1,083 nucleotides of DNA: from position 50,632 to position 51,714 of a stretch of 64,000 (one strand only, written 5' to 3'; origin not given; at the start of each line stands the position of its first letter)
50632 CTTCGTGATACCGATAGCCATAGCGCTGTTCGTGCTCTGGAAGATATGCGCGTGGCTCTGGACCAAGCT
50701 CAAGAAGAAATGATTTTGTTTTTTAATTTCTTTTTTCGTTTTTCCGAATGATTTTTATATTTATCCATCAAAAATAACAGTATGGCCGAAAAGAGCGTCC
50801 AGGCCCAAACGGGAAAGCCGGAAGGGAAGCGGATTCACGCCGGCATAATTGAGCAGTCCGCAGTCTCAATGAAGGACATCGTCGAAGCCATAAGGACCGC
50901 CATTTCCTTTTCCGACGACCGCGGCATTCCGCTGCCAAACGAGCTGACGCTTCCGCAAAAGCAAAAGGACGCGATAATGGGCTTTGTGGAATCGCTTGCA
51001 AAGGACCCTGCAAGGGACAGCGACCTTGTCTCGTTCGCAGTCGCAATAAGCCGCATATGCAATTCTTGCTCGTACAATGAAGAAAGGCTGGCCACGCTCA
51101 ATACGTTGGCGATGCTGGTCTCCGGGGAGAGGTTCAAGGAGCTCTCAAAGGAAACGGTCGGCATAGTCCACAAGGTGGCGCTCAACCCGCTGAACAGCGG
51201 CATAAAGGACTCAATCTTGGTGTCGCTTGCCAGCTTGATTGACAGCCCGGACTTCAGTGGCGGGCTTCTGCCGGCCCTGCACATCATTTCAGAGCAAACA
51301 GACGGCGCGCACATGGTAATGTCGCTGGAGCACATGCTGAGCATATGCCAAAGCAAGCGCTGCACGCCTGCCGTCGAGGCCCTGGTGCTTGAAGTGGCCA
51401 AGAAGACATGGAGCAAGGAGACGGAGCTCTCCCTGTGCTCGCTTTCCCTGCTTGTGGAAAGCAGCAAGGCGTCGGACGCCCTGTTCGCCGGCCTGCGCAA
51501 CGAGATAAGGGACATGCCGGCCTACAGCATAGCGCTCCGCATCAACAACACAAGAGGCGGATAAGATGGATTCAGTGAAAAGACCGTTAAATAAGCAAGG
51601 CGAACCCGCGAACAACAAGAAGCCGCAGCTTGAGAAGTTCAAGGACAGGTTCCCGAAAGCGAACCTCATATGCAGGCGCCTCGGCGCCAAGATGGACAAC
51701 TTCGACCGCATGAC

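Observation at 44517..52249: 7.7-kb same-strand block of uncharacterised genes: divergent helical-repeat paralogs, an Ig-like adhesin and a DUF4349-like lipoprotein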

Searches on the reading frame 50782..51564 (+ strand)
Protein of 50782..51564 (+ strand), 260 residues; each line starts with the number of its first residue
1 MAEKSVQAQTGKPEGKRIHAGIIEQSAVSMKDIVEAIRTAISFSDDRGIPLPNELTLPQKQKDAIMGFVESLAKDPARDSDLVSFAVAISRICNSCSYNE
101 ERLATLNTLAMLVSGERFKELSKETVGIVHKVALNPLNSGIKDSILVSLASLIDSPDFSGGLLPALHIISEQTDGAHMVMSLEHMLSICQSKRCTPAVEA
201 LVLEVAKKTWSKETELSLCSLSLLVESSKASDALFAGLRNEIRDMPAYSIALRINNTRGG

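Call 3: search_protein_families(library=pfam, proteins=[window:50782-51564:+], max_evalue=1)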
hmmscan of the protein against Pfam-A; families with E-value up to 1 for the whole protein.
window:50782-51564:+ (260 aa): 2 families
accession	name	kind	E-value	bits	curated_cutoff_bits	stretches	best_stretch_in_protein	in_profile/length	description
PF15799.10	CCD48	-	0.058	12.2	30.4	1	8-121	173-285/578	Coiled-coil domain-containing protein 48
PF17388.7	GP24_25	-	0.21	12.5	27.4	1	39-79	21-61/124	Mycobacteriophage tail assembly protein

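Call 4: search_protein_families(library=ncbifam, proteins=[window:50782-51564:+], max_evalue=1)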
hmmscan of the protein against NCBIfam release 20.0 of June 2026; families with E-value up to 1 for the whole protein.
window:50782-51564:+ (260 aa): 0 families

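Call 7: find_encoding_contigs(protein=window:50782-51564:+, flank=10000, max_places=6)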
Protein window:50782-51564:+ (260 aa): 6 contigs read that carry it; 4 places shown.
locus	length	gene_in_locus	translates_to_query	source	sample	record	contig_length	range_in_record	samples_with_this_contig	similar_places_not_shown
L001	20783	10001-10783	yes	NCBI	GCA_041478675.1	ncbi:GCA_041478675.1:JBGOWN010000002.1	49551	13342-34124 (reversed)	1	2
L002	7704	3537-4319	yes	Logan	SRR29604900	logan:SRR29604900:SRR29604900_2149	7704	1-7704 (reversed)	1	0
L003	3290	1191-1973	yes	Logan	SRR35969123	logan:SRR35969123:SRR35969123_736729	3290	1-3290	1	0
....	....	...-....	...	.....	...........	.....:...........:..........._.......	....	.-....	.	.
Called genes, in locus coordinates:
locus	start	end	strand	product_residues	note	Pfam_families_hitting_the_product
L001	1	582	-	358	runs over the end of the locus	-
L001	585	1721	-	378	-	PF01926:MMR_HSR1, PF02421:FeoB_N (weak), PF08438:YGR210-like_G4, PF02824:TGS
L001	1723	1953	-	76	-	-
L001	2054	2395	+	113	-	PF01883:FeS_assembly_P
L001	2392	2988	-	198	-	PF00583:Acetyltransf_1 (weak)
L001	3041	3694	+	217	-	PF01269:Fibrillarin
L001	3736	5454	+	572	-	-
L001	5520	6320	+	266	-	-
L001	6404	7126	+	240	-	-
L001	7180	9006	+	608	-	PF18998:Flg_new_2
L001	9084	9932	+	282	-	PF14257:DUF4349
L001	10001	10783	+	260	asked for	-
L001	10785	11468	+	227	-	-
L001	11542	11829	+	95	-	PF00471:Ribosomal_L33 (faint), PF00935:Ribosomal_L44 (weak)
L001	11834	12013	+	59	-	PF01667:Ribosomal_S27e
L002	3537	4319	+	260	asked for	-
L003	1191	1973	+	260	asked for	-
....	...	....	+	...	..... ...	-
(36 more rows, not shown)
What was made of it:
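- Checked: The gene calls on the identical public contig agree (call 7).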

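Call 19: find_homologous_proteins(query=A1, max_evalue=0.01)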
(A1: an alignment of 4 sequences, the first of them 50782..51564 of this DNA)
Query A1 (4 sequences) (260 aa, profile of the alignment): 4 proteins with E <= 0.01 among 7811 candidates.
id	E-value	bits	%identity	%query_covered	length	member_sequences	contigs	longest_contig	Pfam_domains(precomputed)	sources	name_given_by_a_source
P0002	7.3e-75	269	100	100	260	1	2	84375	-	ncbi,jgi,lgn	jgi:hypothetical protein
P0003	3.2e-58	215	20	43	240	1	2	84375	-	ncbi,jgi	jgi:hypothetical protein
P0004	9.9e-55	204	78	100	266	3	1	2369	-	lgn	-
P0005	6.7e-50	188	74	99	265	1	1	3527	-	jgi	jgi:hypothetical protein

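Call 20: find_encoding_contigs(protein=P0005, flank=10000)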
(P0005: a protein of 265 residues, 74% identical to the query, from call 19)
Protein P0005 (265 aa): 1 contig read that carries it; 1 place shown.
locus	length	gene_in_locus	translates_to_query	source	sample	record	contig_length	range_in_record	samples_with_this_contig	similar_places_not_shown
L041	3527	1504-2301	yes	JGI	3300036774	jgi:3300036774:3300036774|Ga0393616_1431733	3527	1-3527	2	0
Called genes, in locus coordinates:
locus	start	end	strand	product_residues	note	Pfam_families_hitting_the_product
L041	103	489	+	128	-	-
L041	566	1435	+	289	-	PF14257:DUF4349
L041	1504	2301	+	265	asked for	-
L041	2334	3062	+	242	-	-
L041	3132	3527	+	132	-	?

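Call 21: find_encoding_contigs(protein=P0004, flank=10000)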
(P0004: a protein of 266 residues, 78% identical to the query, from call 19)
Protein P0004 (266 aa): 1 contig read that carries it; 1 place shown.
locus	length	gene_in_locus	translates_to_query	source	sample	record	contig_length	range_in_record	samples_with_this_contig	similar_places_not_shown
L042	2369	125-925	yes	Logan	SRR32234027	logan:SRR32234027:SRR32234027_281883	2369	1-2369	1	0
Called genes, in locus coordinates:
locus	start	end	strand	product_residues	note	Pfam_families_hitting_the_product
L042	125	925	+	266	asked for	-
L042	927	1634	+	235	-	-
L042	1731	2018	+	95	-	PF00935:Ribosomal_L44 (weak)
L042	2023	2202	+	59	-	PF01667:Ribosomal_S27e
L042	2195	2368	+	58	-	?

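Call 26: search_protein_families(library=phrogs, proteins=[window:50782-51564:+], max_evalue=0.1)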
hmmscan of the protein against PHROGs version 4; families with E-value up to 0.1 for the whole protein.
window:50782-51564:+ (260 aa): 1 family
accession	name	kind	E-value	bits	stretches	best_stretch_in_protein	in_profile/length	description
phrog_330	-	tail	0.083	14.4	0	40-95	22-65/123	tail assembly chaperone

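Call 27: search_protein_families(library=padloc, proteins=[window:50782-51564:+], max_evalue=0.1)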
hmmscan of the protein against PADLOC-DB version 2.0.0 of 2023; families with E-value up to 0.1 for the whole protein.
window:50782-51564:+ (260 aa): 0 families

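Call 38: predict_structure(alignment_id=A2)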
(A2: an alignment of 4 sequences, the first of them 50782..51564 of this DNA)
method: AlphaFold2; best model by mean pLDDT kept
length: 260 residues; sequences in the alignment: 4
mean_pLDDT: 63.1   pTM: 0.55
mean pLDDT of the five models: 63.1, 48.7, 45.6, 44.7, 39.2
residues with pLDDT >= 90: 0; 70-90: 110; 50-70: 104; < 50: 46
segments of 3 or more residues with pLDDT < 50: 1-27, 245-260
pLDDT, mean of each block of 10 residues (from residue 1): 28 31 43 66 55 57 70 61 69 65 70 71 72 73 77 76 77 64 76 74 72 71 71 67 50 38
secondary structure, 60 per line:
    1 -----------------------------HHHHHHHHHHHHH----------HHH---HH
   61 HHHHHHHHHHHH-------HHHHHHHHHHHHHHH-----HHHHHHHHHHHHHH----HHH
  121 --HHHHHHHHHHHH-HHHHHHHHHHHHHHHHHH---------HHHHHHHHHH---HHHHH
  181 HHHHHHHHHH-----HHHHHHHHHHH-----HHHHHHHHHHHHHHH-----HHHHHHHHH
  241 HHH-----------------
elements in order: H30-42 H59-72 H80-94 H100-113 H123-134 H136-153 H163-172 H176-190 H196-206 H212-226 H232-243

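Call 40: search_protein_representatives(alignment_id=A2)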
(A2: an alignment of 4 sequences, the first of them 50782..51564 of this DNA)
Query: 4 sequences, 262 profile positions. Proteins with E-value up to 0.001 (for the whole library): 8; up to 1e-10: 5; up to 1e-30: 2. The best 8 are listed.
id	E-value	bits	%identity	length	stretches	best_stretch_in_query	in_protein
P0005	2.6e-138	476.2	-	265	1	3-262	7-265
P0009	8.8e-94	330.2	-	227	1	1-262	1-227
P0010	2.8e-29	118.8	-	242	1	44-262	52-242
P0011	5.8e-25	104.6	-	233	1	29-195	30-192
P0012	3.8e-22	95.4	-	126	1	108-255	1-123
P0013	5.2e-09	52.3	-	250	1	58-224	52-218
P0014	1.8e-06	44.0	-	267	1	15-220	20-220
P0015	8.8e-04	35.2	-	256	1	31-220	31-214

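Call 43: find_encoding_contigs(protein=P0014, flank=10000, max_places=3)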
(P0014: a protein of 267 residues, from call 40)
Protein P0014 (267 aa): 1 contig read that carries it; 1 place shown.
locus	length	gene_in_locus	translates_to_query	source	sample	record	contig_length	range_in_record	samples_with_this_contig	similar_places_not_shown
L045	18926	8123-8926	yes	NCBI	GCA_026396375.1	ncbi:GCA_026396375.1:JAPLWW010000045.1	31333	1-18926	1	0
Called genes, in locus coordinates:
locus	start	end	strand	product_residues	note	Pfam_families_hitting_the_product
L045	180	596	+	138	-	PF12796:Ank_2, PF13606:Ank_3 (faint), PF13637:Ank_4 (weak), PF00023:Ank (weak)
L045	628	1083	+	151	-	-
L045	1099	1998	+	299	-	-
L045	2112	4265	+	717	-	PF00989:PAS, PF13188:PAS_8 (weak), PF13426:PAS_9, PF08448:PAS_4, PF00512:HisKA, PF02518:HATPase_c, PF00072:Response_reg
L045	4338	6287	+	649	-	-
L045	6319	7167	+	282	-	-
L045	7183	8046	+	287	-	-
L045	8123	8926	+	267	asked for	-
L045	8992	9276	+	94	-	PF00935:Ribosomal_L44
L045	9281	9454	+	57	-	PF01667:Ribosomal_S27e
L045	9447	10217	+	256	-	PF00575:S1, PF23459:S1_RRP5 (faint), PF07541:EIF_2_alpha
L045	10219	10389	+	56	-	PF04135:Nop10p (weak)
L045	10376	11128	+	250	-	PF09754:PAC2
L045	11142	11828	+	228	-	PF01172:SBDS_N, PF09377:SBDS_domain_II, PF20268:SBDS_C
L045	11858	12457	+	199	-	PF00013:KH_1, PF15985:KH_6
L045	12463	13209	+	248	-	PF01138:RNase_PH, PF03725:RNase_PH_C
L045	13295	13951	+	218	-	PF01138:RNase_PH, PF03725:RNase_PH_C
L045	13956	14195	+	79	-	PF01780:Ribosomal_L37ae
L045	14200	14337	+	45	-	-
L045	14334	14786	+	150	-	-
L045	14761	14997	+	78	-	PF09341:Pcc1 (weak)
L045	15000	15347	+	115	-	PF01920:Prefoldin_2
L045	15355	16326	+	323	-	PF01368:DHH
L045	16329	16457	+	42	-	-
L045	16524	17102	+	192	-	PF12796:Ank_2, PF13637:Ank_4 (weak), PF13857:Ank_5 (weak), PF12796:Ank_2, PF13637:Ank_4 (weak), PF13857:Ank_5, PF00023:Ank, PF13637:Ank_4, +1 more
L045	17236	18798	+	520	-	PF02885:Glycos_trans_3N, PF00591:Glycos_transf_3, PF07831:PYNP_C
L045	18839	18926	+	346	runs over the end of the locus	PF01515:PTA_PTB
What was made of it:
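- L045 carries 649-282-287-267-rpl44e with no g4/g5 (call 43). The array is vertically syntenic in L045 (call 43).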

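Call 44: find_encoding_contigs(protein=P0013, flank=10000, max_places=3)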
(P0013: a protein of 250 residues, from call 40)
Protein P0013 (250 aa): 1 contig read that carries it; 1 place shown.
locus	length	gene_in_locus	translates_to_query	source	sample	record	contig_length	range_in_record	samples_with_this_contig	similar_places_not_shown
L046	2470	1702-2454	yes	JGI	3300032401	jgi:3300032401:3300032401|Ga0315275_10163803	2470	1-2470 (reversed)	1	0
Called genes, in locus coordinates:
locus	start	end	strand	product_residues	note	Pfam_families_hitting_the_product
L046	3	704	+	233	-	?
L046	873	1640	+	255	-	-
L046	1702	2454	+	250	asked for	-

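Call 48: fold_search(model_id=the predicted structure, library=pdb)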
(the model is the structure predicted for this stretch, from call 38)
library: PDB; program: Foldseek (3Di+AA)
matches with E <= 10: 121; with E <= 0.001: 0
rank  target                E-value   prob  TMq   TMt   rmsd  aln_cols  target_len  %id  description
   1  7unj_B                2.8e-01  0.18  0.17  0.18  15.8       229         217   12  De novo designed chlorophyll dimer protein with Zn pheophorbide a methyl ester matching geometry of purple bacterial s (released 2023-04-19)
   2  5cwp                  3.7e-01  0.16  0.19  0.20  15.8       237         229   14  Crystal structure of de novo designed helical repeat protein DHR79 (released 2015-12-16)
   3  6n4n_C                4.6e-01  0.16  0.16  0.20  13.4       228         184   10  Crystal structure of the designed protein DNCR2/danoprevir/NS3a complex (released 2019-09-11)
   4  8r5s_E                5.7e-01  0.08  0.15  0.16  23.8       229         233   13  t113 - De-novo designed soluble homotetramer (released 2024-11-27)
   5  5cwo_A                1.0e+00  0.11  0.19  0.21  11.8       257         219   10  Crystal structure of de novo designed helical repeat protein DHR76 (released 2015-12-16)
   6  9olq_A                1.1e+00  0.28  0.27  0.27  12.2       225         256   16  Designed allosteric facilitated dissociation switch AS1_K46L_E50W_K172W_E173Y in complex state THE (released 2025-08-20)
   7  6tpa_B                1.1e+00  0.10  0.17  0.17  20.0       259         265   11  CDK8/CyclinC in complex with drug ETP-50775 (released 2020-11-18)
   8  9k8b                  1.5e+00  0.18  0.25  0.28  12.1       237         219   12  Cryo-EM structure of monomer of designed zinc-induced tetrahedron Cage-t32-Zn1-HEHE-34 (released 2025-10-29)
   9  7rmy                  1.6e+00  0.09  0.19  0.19  13.6       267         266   10  De Novo designed tunable protein pockets, D_3-337 (released 2022-08-03)
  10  6sqg_E                1.6e+00  0.05  0.13  0.15  16.8       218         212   10  Crystal structure of viral rhodopsin OLPVRII (released 2019-11-06)
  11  9dd1_A                1.7e+00  0.30  0.31  0.31  11.9       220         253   13  Designed allosteric facilitated dissociation switch AS1 in complex state THE with methylated lysines (released 2025-08-20)
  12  9y0i_B                1.7e+00  0.13  0.20  0.27  12.4       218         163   10  Crystal structure of designed switching homodimer CSD20f3A (released 2025-09-10)
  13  8r5s_A                1.9e+00  0.05  0.15  0.16  24.0       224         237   12  t113 - De-novo designed soluble homotetramer (released 2024-11-27)
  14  2jsw_MODEL_1_A        1.9e+00  0.04  0.13  0.15  21.6       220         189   13  Solution Structure of the R13 Domain of Talin (released 2008-01-29)
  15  9k80_A                2.0e+00  0.06  0.16  0.16  14.9       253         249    9  Cryo-EM structure of designed zinc-induced filament Fiber-n6-Zn1-HEHE-5 (released 2025-10-29)
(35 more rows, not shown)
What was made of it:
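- Tried and rejected: With 4 sequences the model was poor (pLDDT 63) and its fold search uninformative (calls 38, 48).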

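Call 54: search_solved_structures(query=A4, max_evalue=10)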
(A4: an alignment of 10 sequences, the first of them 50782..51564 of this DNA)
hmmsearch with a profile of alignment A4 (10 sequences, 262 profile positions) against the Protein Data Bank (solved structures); distinct sequences matched with E-value up to 10: 8.
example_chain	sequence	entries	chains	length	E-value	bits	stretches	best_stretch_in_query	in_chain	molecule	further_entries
5cwh_A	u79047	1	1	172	1.3e-05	27.9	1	63-198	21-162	Designed helical repeat protein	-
5h78_A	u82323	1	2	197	5.8e-05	25.8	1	62-190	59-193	cAMP-dependent protein kinase type II-alpha regulatory subunit,DHR14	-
8fbk_A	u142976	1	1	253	0.00019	24.1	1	64-196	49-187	KWOCA_65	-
9d92_A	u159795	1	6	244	0.00084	22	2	123-185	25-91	Z4 c3i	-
4jio_A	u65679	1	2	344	0.029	17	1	16-89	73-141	BRO1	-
9o59_A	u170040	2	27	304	0.056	16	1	123-185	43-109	Z4-Cage Nanoparticle | Octahedral Z4-Cage Nanoparticle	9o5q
37tt_A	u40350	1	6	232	0.11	15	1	126-174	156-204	Z4 c3ii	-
3tr3_A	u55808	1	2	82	0.72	12.4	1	159-192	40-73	BolA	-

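Call 62: search_protein_families(library=pfam, proteins=[L045:4338-6287:+, L045:6319-7167:+, L045:7183-8046:+, L045:1099-1998:+], max_evalue=0.01)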
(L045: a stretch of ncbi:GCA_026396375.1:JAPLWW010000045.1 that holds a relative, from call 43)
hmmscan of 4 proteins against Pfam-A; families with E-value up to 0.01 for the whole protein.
L045:4338-6287:+ (649 aa): 0 families

L045:6319-7167:+ (282 aa): 0 families

L045:7183-8046:+ (287 aa): 0 families

L045:1099-1998:+ (299 aa): 0 families

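Call 63: predict_structure(alignment_id=A7)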
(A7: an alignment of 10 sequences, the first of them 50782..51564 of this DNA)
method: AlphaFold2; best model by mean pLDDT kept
length: 260 residues; sequences in the alignment: 10
mean_pLDDT: 85.1   pTM: 0.82
mean pLDDT of the five models: 85.1, 84.3, 84.2, 84.1, 82.6
residues with pLDDT >= 90: 168; 70-90: 53; 50-70: 18; < 50: 21
segments of 3 or more residues with pLDDT < 50: 1-17, 24-26
pLDDT, mean of each block of 10 residues (from residue 1): 28 42 57 87 65 80 96 92 92 82 92 94 92 90 95 92 95 94 97 94 97 97 88 94 95 86
secondary structure, 60 per line:
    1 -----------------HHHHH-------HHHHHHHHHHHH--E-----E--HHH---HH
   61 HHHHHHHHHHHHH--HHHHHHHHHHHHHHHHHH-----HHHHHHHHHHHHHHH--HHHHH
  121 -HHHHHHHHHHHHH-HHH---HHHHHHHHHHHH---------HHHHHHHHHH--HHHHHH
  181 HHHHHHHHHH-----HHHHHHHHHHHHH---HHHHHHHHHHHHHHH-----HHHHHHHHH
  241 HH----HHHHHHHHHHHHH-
elements in order: H18-22 H30-41 H59-73 H76-93 H99-113 H116-120 H122-134 H142-153 H163-172 H175-190 H196-208 H212-226 H232-242 H247-259
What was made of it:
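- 50782..51564 (+): g6, 260 aa. Acidic helical-repeat protein (pI 5.8) and the hub of the superfamily. AF2 with a 10-sequence alignment gives pLDDT 85.1 and pTM 0.82, with 13-14 helices and no strand of 3 or more residues (call 63).
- On ARM/HEAT/TPR-type alpha-solenoid repeat families (Pfam models): The g6 AF2 model (pLDDT 85) has 13-14 helices and no strand of 3 or more residues (call 63).
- Closest known: Alpha-solenoid / helical-hairpin repeat proteins. Same: The g6 model is built of 13-14 helices and has no strand of 3 or more residues (call 63).
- The g6 AF2 model has pLDDT 85 and is all-alpha (call 63). The g6 family gives a confident AF2 model (call 63).
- Tried and rejected: It was superseded by the 10-sequence run (call 63).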

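Call 66: fold_search(model_id=the predicted structure, library=pdb)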
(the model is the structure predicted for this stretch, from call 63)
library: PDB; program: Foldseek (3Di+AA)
matches with E <= 10: 51; with E <= 0.001: 0
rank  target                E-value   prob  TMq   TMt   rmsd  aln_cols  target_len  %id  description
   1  5cwp                  1.2e-01  0.41  0.22  0.24  15.2       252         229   16  Crystal structure of de novo designed helical repeat protein DHR79 (released 2015-12-16)
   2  9k82_A                5.0e-01  0.23  0.23  0.28  12.4       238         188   13  Cryo-EM structure of designed zinc-induced filament Fiber-n5-Zn1-HEHE-917 (released 2025-10-29)
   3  9olq_A                6.3e-01  0.38  0.31  0.31  11.8       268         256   11  Designed allosteric facilitated dissociation switch AS1_K46L_E50W_K172W_E173Y in complex state THE (released 2025-08-20)
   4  9olq_D                9.6e-01  0.30  0.31  0.32  13.0       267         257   10  Designed allosteric facilitated dissociation switch AS1_K46L_E50W_K172W_E173Y in complex state THE (released 2025-08-20)
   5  4nst_D                1.2e+00  0.06  0.14  0.15  17.0       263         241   11  Crystal structure of human Cdk12/Cyclin K in complex with ADP-aluminum fluoride (released 2014-03-26)
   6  8ugc_A                1.5e+00  0.08  0.20  0.16  13.7       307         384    9  FD15: Flat repeat helix-turn-helix-turn protein (released 2023-12-27)
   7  8eoz                  1.6e+00  0.14  0.22  0.24  12.2       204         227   16  Precisely patterned nanofibers made from extendable protein multiplexes (released 2023-08-16)
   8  4npf_X                2.1e+00  0.20  0.17  0.35  12.1       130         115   15  High-resolution structure of two tandem B domains of staphylococcal protein A connected by the conserved linker (released 2014-10-08)
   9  7uni_C                2.2e+00  0.14  0.28  0.29  12.4       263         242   13  De novo designed chlorophyll dimer protein with Zn pheophorbide a methyl ester, SP2-ZnPPaM (released 2023-04-19)
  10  9dd1_A                2.3e+00  0.15  0.30  0.30  12.9       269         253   11  Designed allosteric facilitated dissociation switch AS1 in complex state THE with methylated lysines (released 2025-08-20)
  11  9qwo_A                2.3e+00  0.06  0.14  0.18  18.8       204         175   12  Vinculin tail bound to paxillin LD2 (released 2025-04-23)
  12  9qwo_B                2.4e+00  0.06  0.15  0.21  19.1       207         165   11  Vinculin tail bound to paxillin LD2 (released 2025-04-23)
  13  3h2u_C                2.5e+00  0.06  0.15  0.20  19.2       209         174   11  Human raver1 RRM1, RRM2, and RRM3 domains in complex with human vinculin tail domain Vt (released 2009-07-28)
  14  5izt_A                2.5e+00  0.04  0.15  0.18  20.5       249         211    6  Crystal structure of a C-terminal proteolytic fragment of an outer surface protein from Borrelia burgdorferi (released 2016-05-04)
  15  8f6r_A                2.9e+00  0.10  0.24  0.27  14.4       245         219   14  CryoEM structure of designed modular protein oligomer C6-79 (released 2023-11-29)
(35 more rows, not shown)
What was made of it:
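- On ARM/HEAT/TPR-type alpha-solenoid repeat families (Pfam models): Its top matches are designed helical repeats, but with TM <= 0.38 (call 66).
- Closest known: Alpha-solenoid / helical-hairpin repeat proteins. Same: The best structural and PDB-sequence matches are designed helical repeats: DHR79 at Foldseek E 0.12, and 5cwh at profile E 1.3e-5 (calls 54, 66).
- The best Foldseek and PDB-sequence hits are designed helical-repeat proteins (calls 54, 66).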

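Call 70: fold_search(model_id=the predicted structure, library=viral)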
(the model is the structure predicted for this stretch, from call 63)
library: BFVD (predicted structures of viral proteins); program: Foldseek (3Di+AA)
matches with E <= 10: 122; with E <= 0.001: 0
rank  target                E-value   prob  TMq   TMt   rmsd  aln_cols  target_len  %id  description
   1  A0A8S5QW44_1          8.0e-01  0.07  0.17  0.08  19.1       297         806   11  Tail tape measure [Siphoviridae sp. ctzSN25]
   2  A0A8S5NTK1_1          8.4e-01  0.21  0.29  0.12  16.1       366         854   10  Tail tape measure (Fragment) [Siphoviridae sp. ct57T16]
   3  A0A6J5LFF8            8.4e-01  0.08  0.15  0.07  17.0       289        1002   11  Uncharacterized protein [uncultured Caudovirales phage]
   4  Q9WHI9                1.0e+00  0.13  0.22  0.20  15.0       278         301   12  Uncharacterized protein [Walleye epidermal hyperplasia virus 1]
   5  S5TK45                1.1e+00  0.08  0.15  0.19  18.3       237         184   14  p20 [Blackberry vein banding-associated virus]
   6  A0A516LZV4            1.2e+00  0.09  0.18  0.09  14.7       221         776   11  (no name in the UniProt tables at hand)
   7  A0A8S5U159            1.3e+00  0.11  0.23  0.12  18.3       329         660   12  Minor tail protein (Fragment) [Myoviridae sp. ctumZ20]
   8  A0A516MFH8            1.3e+00  0.08  0.21  0.07  15.9       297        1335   13  (no name in the UniProt tables at hand)
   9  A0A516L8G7            1.3e+00  0.14  0.28  0.15  12.5       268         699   12  (no name in the UniProt tables at hand)
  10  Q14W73                1.3e+00  0.04  0.14  0.09  23.6       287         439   14  ORF33 [Ranid herpesvirus 2]
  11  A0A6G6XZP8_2          1.4e+00  0.28  0.39  0.14  11.0       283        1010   11  (no name in the UniProt tables at hand)
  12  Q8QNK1                1.4e+00  0.10  0.17  0.16  15.1       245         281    9  EsV-1-72 [Ectocarpus siliculosus virus 1 (isolate New Zealand/Kaikoura/1988)]
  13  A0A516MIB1            1.4e+00  0.07  0.19  0.11  16.4       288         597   13  (no name in the UniProt tables at hand)
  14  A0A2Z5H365            1.5e+00  0.07  0.17  0.06  21.0       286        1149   13  Tail length tape-measure protein [Escherichia phage Halfdan]
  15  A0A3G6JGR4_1          1.5e+00  0.09  0.22  0.09  14.5       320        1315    9  Uncharacterized protein [Lactobacillus phage ViSo-2018a]
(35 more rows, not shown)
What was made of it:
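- Tried and rejected: Foldseek against the PDB and BFVD gave nothing significant (calls 66, 70).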

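Call 76: find_encoding_contigs(protein=P0015, flank=10000, max_places=3)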
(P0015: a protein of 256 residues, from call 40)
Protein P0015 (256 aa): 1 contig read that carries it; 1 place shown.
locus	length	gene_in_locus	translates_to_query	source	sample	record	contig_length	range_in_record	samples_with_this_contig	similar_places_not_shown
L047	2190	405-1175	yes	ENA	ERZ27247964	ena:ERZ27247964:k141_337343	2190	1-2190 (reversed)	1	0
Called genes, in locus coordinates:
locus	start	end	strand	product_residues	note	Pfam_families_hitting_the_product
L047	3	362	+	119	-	?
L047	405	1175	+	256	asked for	-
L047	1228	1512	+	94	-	PF00935:Ribosomal_L44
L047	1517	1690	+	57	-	PF01667:Ribosomal_S27e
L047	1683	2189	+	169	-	?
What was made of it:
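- L047 and L042 have a g6-like gene followed by rpl44e (calls 21, 76). A g6-type gene sits immediately upstream of rpl44e on the same strand in L042, L045 and L047, and the g6-g7 pair does so in the window (calls 7, 21, 43, 76).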
